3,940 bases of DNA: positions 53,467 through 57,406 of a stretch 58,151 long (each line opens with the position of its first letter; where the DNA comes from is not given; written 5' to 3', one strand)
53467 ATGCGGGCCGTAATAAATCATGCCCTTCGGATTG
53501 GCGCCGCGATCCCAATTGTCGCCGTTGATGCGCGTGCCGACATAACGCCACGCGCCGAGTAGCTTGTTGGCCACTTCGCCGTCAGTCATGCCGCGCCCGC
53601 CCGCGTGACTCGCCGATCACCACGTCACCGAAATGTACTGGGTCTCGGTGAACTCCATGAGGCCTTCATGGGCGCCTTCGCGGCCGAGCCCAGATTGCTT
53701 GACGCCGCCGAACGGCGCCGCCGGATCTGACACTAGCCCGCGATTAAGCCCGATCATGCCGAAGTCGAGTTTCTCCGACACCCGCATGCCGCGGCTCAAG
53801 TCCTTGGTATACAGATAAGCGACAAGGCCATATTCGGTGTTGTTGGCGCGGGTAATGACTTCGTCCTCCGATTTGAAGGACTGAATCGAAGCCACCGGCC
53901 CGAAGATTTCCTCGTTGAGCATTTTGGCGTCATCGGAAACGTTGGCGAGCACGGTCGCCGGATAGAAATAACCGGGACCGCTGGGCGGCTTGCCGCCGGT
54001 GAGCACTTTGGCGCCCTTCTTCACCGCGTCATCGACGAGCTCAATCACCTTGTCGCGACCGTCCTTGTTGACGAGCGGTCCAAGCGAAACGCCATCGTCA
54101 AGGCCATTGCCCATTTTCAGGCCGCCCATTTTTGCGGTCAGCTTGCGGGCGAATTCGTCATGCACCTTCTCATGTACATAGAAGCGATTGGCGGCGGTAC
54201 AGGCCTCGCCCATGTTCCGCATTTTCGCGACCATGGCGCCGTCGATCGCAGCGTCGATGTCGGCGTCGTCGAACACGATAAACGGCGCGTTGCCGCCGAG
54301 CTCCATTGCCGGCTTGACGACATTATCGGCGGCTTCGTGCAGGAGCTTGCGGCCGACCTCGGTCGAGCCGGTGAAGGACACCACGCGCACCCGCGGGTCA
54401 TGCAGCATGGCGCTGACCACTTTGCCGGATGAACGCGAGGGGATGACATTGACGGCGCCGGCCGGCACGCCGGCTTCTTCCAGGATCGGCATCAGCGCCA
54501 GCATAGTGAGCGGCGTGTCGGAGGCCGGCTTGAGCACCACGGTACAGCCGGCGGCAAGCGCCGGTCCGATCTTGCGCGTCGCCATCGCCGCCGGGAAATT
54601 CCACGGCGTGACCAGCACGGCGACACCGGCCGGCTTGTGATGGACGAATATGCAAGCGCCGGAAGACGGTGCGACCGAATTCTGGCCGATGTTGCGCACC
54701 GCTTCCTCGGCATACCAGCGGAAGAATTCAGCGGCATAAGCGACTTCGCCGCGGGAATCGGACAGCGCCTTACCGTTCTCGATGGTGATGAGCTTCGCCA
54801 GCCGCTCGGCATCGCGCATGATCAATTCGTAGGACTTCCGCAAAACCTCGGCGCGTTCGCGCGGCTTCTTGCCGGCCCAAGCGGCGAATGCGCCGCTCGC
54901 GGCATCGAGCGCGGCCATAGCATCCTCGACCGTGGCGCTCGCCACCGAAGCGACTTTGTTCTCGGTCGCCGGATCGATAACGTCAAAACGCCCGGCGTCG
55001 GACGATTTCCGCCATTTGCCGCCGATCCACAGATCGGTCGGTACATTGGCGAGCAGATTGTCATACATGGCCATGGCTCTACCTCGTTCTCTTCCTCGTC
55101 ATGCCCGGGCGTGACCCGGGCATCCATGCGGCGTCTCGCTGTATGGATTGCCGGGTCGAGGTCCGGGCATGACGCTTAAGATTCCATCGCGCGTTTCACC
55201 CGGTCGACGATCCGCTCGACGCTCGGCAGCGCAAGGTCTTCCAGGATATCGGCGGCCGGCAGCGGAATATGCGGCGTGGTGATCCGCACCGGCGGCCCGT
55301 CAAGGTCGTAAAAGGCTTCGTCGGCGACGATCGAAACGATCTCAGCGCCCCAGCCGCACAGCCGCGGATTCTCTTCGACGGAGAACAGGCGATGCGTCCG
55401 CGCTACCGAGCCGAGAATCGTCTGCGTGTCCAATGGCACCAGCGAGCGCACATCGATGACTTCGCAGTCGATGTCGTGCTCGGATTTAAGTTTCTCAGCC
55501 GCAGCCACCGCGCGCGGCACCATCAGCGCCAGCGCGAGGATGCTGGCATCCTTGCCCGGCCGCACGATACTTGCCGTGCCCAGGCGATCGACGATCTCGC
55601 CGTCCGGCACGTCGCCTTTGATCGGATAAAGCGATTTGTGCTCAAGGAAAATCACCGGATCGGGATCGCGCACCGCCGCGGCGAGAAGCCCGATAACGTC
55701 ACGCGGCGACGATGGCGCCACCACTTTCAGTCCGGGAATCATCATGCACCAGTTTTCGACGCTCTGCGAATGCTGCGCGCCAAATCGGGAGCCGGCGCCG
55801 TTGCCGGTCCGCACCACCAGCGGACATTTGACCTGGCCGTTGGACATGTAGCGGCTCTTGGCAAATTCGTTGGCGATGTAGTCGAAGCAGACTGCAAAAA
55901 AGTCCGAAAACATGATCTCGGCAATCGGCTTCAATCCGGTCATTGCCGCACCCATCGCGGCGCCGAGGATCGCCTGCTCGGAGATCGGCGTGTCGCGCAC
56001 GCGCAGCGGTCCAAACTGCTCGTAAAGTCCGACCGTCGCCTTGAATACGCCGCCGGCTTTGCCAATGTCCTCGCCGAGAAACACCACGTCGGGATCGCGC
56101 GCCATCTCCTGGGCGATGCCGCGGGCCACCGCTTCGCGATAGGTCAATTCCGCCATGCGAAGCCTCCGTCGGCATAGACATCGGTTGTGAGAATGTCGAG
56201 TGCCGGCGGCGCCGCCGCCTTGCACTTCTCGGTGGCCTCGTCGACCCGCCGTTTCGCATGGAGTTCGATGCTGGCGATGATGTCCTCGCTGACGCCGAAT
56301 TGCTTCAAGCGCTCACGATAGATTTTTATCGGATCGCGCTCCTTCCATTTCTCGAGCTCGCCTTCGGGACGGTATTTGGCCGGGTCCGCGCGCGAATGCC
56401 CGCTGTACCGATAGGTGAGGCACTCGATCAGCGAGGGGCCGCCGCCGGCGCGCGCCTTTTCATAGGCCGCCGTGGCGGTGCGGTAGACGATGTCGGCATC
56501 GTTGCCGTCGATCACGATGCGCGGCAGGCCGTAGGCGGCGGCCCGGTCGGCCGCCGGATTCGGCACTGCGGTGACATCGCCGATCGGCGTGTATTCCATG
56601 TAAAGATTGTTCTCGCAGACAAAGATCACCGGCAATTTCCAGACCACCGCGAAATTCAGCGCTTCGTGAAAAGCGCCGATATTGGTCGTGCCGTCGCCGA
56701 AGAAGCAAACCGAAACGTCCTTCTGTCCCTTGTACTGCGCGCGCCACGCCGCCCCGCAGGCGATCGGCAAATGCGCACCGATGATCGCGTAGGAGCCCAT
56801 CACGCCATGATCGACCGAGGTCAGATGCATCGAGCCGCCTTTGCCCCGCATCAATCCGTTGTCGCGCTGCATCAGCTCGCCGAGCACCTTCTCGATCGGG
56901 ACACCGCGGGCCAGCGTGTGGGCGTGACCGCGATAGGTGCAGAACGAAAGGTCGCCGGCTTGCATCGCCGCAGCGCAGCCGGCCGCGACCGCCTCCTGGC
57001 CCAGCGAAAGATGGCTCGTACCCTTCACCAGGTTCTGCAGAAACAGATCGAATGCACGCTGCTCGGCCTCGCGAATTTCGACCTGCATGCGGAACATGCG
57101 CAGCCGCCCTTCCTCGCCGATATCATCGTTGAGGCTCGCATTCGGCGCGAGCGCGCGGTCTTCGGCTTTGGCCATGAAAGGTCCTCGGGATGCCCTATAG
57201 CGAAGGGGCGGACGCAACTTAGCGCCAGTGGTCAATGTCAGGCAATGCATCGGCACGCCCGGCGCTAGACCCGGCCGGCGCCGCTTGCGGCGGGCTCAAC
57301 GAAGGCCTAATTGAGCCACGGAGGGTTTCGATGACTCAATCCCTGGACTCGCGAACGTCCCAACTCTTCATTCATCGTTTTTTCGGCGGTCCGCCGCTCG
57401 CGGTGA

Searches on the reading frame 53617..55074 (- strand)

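Call 21: search_protein_families(library=pfam, proteins=[window:53617-55074:-], max_evalue=0.00001)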
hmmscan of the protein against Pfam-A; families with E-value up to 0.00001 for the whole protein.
window:53617-55074:- (485 aa): 1 family
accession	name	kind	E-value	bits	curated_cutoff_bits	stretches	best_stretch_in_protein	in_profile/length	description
PF00171.27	Aldedh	-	2.3e-164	547.7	23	1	21-480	1-460/461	Aldehyde dehydrogenase family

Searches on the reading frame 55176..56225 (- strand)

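Call 86: search_protein_families(library=pfam, proteins=[window:55176-56225:-], max_evalue=0.00001)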
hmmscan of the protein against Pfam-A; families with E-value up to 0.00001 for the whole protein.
window:55176-56225:- (349 aa): 2 families
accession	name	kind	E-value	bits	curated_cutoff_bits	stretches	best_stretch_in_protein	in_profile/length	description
PF02779.29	Transket_pyr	-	7.8e-46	156.3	27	1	26-201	2-173/174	Transketolase, pyrimidine binding domain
PF02780.25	Transketolase_C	-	1.1e-33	116.2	25.9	1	216-339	1-124/124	Transketolase, C-terminal domain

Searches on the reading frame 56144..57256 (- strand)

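Call 86: search_protein_families(library=pfam, proteins=[window:56144-57256:-], max_evalue=0.00001)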
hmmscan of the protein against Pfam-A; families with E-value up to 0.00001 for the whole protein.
window:56144-57256:- (370 aa): 2 families
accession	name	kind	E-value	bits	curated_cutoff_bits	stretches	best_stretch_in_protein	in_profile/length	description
PF00676.26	E1_dh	-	2.2e-73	247.3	22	1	61-351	6-297/300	Dehydrogenase E1 component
PF02775.26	TPP_enzyme_C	-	5.7e-06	26.6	21.9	0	154-279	25-151/151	Thiamine pyrophosphate enzyme, C-terminal TPP binding domain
